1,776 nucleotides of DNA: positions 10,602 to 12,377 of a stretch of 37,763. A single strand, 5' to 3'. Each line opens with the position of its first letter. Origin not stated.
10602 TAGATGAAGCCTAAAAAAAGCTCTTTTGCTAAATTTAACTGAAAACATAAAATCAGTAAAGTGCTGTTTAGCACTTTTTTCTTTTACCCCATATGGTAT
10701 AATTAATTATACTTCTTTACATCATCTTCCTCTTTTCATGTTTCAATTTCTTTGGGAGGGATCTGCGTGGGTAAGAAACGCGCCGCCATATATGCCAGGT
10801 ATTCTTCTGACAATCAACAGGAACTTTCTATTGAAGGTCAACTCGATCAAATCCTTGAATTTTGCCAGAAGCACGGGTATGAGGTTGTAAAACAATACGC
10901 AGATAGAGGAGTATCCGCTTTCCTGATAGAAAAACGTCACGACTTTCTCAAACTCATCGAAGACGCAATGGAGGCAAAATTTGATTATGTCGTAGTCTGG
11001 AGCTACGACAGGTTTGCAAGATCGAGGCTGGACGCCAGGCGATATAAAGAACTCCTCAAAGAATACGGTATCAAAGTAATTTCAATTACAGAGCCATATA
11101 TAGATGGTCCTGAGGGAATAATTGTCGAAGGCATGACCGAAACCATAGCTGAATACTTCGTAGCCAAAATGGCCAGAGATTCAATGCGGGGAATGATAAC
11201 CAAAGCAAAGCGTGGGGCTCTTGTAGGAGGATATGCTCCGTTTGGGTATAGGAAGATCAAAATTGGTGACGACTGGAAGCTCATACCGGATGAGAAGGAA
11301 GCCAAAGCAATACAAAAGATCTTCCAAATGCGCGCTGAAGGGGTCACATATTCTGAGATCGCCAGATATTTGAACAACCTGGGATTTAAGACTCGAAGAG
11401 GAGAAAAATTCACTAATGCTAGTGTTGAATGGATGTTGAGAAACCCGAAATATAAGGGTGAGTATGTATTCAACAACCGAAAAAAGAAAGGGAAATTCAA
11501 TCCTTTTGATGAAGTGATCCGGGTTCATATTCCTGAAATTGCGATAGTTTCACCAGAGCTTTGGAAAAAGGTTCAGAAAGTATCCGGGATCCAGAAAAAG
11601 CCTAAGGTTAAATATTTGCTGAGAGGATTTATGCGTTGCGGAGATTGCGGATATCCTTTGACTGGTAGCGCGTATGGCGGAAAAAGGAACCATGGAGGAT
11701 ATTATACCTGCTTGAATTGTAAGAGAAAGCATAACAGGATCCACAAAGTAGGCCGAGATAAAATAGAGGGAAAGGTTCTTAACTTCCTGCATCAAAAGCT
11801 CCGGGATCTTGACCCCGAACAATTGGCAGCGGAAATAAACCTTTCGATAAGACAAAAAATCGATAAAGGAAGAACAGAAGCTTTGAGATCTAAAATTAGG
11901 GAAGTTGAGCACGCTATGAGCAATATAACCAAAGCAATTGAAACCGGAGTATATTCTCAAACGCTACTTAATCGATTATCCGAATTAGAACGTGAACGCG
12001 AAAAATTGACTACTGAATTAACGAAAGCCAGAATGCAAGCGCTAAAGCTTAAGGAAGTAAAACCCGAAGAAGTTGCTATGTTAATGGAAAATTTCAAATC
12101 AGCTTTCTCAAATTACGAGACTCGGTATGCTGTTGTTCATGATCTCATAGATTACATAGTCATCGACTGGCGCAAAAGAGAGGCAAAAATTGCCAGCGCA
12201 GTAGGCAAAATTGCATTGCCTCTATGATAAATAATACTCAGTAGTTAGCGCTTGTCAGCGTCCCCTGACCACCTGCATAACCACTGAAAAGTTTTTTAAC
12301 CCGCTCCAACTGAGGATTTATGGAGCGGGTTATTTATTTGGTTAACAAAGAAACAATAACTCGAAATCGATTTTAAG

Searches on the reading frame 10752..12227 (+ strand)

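Call 27: search_protein_families(library=pfam, proteins=[window:10752-12227:+], max_evalue=0.01)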
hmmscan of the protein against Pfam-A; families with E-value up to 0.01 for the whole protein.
window:10752-12227:+ (491 aa): 5 families
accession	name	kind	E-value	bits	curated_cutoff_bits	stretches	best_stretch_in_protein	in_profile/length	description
PF00239.26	Resolvase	-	3.3e-29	102.3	23.3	1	11-156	1-144/145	Resolvase, N terminal domain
PF07508.19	Recombinase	-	1.5e-24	86.6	21.1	1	181-276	1-97/102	Recombinase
PF13408.12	Zn_ribbon_recom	-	1.5e-08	35.3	25.3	1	289-345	1-56/58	Recombinase zinc beta ribbon domain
PF05816.16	TelA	-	0.0014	18.2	30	0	340-425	47-133/332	Toxic anion resistance protein (TelA)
PF13747.11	DUF4164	-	0.007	17.2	27.2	0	384-441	12-73/89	Domain of unknown function (DUF4164)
